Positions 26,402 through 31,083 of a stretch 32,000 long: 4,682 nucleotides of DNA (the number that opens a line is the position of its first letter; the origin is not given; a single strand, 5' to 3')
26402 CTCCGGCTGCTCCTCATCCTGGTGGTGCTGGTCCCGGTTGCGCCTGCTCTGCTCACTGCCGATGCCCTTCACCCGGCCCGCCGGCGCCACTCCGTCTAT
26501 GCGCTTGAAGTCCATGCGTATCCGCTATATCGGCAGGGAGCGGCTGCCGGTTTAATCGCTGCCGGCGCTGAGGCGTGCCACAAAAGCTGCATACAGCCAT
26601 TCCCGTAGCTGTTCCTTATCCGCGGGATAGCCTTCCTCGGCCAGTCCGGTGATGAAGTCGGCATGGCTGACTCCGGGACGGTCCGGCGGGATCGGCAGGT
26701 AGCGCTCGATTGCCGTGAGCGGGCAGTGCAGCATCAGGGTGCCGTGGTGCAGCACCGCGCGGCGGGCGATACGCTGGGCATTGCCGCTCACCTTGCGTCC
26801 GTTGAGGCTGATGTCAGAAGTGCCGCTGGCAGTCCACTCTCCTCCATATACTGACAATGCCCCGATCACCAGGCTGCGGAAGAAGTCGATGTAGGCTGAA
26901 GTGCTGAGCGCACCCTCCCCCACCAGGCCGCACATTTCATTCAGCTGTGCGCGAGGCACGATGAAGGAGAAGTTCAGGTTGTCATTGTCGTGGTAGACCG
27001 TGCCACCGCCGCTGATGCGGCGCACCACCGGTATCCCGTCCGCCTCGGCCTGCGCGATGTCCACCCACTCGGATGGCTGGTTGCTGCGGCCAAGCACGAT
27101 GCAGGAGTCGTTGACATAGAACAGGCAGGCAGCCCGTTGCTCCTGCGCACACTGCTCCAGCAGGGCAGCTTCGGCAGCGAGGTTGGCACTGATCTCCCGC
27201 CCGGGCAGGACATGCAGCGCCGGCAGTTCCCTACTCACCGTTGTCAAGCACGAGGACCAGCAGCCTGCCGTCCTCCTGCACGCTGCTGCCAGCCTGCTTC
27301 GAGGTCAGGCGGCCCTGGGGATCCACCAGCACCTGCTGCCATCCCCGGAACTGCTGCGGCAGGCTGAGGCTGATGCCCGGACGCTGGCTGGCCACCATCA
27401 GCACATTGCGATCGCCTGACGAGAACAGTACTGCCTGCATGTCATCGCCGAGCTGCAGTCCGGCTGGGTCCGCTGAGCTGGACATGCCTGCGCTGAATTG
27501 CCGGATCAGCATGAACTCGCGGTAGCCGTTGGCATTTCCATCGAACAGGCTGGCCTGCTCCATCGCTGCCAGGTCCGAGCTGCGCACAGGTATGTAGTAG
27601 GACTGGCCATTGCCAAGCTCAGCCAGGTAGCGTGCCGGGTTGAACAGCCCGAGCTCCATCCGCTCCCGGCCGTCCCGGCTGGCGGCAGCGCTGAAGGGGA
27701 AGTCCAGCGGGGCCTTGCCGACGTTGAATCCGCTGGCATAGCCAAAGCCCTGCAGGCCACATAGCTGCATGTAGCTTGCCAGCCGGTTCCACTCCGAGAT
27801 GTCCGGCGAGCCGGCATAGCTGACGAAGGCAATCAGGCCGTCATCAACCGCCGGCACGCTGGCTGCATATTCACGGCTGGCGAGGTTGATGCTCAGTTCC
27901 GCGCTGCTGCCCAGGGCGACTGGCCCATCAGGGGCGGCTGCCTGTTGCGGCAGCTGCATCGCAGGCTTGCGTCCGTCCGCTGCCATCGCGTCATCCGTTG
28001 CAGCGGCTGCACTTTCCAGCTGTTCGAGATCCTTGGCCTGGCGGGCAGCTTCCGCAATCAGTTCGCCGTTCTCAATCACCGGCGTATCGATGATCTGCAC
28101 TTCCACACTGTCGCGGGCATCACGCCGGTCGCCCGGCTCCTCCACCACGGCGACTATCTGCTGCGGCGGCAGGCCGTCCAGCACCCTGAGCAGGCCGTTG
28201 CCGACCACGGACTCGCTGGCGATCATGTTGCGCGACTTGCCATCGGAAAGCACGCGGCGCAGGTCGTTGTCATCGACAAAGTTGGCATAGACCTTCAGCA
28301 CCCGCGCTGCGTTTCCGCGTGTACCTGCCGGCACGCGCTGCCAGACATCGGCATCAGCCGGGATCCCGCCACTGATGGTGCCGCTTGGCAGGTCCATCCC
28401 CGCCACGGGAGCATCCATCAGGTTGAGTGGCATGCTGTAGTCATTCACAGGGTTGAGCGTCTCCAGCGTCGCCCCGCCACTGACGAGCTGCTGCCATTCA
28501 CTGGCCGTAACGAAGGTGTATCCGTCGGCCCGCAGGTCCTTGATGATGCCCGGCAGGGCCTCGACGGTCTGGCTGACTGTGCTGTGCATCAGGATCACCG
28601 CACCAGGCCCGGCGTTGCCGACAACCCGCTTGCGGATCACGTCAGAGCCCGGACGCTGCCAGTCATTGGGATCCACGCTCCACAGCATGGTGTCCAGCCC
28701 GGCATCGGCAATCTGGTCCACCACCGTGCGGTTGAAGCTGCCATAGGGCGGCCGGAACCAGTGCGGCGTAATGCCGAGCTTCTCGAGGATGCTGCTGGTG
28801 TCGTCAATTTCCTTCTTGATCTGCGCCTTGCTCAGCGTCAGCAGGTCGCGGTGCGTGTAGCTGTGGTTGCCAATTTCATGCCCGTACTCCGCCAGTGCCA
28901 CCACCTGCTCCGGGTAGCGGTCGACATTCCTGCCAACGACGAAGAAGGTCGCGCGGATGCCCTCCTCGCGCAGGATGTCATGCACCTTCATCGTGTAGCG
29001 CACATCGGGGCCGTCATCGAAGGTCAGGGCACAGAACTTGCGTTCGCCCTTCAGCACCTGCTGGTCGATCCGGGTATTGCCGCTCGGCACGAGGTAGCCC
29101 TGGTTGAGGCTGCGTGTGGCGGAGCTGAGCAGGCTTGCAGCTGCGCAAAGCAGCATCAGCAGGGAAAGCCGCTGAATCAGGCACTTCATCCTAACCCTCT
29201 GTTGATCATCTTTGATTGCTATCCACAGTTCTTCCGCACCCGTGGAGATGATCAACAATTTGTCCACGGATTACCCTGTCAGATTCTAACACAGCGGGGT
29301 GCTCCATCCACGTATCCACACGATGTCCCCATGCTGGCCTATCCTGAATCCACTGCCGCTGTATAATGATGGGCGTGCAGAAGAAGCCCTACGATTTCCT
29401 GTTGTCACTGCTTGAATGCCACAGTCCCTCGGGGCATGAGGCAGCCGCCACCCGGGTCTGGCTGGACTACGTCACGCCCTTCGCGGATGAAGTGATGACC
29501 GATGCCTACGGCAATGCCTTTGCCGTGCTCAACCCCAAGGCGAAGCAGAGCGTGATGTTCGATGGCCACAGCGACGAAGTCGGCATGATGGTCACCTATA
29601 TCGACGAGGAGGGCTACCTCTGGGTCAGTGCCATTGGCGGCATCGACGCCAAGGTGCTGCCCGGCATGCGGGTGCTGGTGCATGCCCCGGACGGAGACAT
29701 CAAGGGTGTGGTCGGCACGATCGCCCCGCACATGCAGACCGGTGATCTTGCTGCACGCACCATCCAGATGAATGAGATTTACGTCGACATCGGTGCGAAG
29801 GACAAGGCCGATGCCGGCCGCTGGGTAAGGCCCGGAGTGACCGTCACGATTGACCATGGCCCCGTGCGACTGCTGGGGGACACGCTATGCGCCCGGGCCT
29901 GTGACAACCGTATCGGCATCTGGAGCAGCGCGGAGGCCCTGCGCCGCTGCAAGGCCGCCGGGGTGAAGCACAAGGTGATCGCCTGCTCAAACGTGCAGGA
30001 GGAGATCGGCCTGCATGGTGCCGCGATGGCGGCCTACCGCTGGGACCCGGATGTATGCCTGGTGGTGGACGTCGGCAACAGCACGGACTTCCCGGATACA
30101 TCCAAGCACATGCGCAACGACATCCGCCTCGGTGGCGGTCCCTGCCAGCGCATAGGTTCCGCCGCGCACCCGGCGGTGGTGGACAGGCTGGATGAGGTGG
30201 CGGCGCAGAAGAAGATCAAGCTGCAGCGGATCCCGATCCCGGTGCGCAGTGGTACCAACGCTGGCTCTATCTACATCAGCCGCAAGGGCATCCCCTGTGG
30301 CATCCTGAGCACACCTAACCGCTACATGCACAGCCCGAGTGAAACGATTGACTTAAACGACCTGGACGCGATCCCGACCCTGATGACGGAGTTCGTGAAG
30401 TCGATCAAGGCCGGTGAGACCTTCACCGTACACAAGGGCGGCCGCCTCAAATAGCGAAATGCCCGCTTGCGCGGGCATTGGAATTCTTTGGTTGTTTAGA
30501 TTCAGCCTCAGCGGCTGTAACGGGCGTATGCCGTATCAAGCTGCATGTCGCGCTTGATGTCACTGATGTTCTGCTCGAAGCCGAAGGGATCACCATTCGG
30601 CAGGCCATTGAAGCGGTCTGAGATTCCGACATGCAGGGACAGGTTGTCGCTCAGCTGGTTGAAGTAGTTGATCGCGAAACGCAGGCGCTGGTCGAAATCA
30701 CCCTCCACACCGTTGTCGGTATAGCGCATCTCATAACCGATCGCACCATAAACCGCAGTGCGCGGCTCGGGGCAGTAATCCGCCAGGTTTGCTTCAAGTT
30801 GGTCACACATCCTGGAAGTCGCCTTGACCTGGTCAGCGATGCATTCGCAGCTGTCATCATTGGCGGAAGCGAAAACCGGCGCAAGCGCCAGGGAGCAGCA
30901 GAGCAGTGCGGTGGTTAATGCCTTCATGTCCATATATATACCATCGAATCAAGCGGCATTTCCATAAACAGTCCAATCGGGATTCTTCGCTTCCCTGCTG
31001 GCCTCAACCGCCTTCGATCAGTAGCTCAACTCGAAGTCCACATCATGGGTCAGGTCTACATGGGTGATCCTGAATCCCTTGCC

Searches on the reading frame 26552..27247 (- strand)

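Call 21: search_protein_families(library=pfam, proteins=[window:26552-27247:-], max_evalue=0.001)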
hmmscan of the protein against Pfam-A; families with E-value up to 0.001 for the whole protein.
window:26552-27247:- (231 aa): 2 families
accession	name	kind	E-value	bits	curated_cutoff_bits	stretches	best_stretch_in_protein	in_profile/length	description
PF21948.1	LplA-B_cat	-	4.7e-42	144.6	27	1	20-189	3-165/200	Lipoyl protein ligase A/B catalytic domain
PF03099.24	BPL_LplA_LipB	-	2.5e-08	34.3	21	1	62-174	16-131/133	Biotin/lipoate A/B protein ligase family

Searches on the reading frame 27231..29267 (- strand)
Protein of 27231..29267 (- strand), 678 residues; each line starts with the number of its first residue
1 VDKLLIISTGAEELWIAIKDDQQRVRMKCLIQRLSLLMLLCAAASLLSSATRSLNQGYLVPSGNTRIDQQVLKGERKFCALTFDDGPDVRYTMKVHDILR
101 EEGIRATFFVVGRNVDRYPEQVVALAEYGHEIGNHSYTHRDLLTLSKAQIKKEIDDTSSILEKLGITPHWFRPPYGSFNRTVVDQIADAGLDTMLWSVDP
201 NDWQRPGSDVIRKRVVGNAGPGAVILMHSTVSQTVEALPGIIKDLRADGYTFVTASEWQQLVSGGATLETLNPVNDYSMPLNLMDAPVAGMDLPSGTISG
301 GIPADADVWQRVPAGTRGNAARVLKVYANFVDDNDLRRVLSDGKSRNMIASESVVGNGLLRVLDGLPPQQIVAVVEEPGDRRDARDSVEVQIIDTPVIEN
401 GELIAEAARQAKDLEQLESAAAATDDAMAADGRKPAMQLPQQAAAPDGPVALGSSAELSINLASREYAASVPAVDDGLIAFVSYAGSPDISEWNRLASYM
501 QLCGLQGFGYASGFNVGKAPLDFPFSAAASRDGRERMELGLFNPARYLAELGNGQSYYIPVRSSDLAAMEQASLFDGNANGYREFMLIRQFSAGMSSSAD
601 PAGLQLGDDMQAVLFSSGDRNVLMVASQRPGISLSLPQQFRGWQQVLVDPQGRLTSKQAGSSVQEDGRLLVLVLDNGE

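Call 21: search_protein_families(library=pfam, proteins=[window:27231-29267:-], max_evalue=0.001)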
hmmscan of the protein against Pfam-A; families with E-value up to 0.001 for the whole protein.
window:27231-29267:- (678 aa): 2 families
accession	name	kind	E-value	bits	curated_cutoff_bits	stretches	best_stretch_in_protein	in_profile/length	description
PF01522.26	Polysacc_deac_1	-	6.6e-38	129.9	23.1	1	75-193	5-123/124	Polysaccharide deacetylase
PF10096.14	DUF2334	-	1.5e-05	25.1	26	1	92-174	18-124/203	Uncharacterized protein conserved in bacteria (DUF2334)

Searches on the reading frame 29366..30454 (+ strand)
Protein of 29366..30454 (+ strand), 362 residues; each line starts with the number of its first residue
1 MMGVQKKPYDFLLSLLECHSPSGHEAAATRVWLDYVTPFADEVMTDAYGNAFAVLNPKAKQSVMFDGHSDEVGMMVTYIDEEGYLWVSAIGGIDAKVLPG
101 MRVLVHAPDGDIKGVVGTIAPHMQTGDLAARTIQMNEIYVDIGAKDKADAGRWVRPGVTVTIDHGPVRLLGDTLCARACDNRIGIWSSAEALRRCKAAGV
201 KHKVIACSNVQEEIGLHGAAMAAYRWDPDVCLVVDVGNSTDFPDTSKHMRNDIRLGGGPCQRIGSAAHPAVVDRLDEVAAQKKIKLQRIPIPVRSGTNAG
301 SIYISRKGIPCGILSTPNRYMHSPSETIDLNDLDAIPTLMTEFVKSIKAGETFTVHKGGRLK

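Call 21: search_protein_families(library=pfam, proteins=[window:29366-30454:+], max_evalue=0.001)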
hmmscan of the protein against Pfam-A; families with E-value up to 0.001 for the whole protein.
window:29366-30454:+ (362 aa): 3 families
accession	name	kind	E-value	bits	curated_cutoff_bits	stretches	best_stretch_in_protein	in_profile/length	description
PF05343.19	Peptidase_M42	-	4.8e-74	249.5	23.2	1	49-336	1-289/292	M42 glutamyl aminopeptidase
PF01546.33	Peptidase_M20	-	9.8e-09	35.8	24.6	1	173-344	27-204/206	Peptidase family M20/M25/M40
PF02127.20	Peptidase_M18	-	3.6e-05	23.2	24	1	265-343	351-431/432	Aminopeptidase I zinc metalloprotease (M18)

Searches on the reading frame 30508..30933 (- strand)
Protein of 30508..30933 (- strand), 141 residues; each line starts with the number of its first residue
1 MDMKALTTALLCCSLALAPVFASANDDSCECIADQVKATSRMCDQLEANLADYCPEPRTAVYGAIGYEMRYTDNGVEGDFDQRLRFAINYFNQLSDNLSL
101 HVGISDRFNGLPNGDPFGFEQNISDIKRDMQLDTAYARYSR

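Call 21: search_protein_families(library=pfam, proteins=[window:30508-30933:-], max_evalue=0.001)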
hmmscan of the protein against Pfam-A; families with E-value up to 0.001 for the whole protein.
window:30508-30933:- (141 aa): 0 families

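Call 41: search_protein_families(library=pfam, proteins=[window:30508-30930:-], max_evalue=10)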
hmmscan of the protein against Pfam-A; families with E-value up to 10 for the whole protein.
window:30508-30930:- (140 aa): 0 families

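Call 51: search_protein_families(library=ncbifam, proteins=[window:30508-30930:-], max_evalue=0.01)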
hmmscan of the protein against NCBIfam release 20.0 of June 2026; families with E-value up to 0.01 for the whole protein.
window:30508-30930:- (140 aa): 1 family
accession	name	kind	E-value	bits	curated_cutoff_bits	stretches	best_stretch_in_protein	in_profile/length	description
NF004934.0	PRK06287.1-5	equivalog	0.0083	16.3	115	0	6-48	14-54/99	cobalt transport protein CbiN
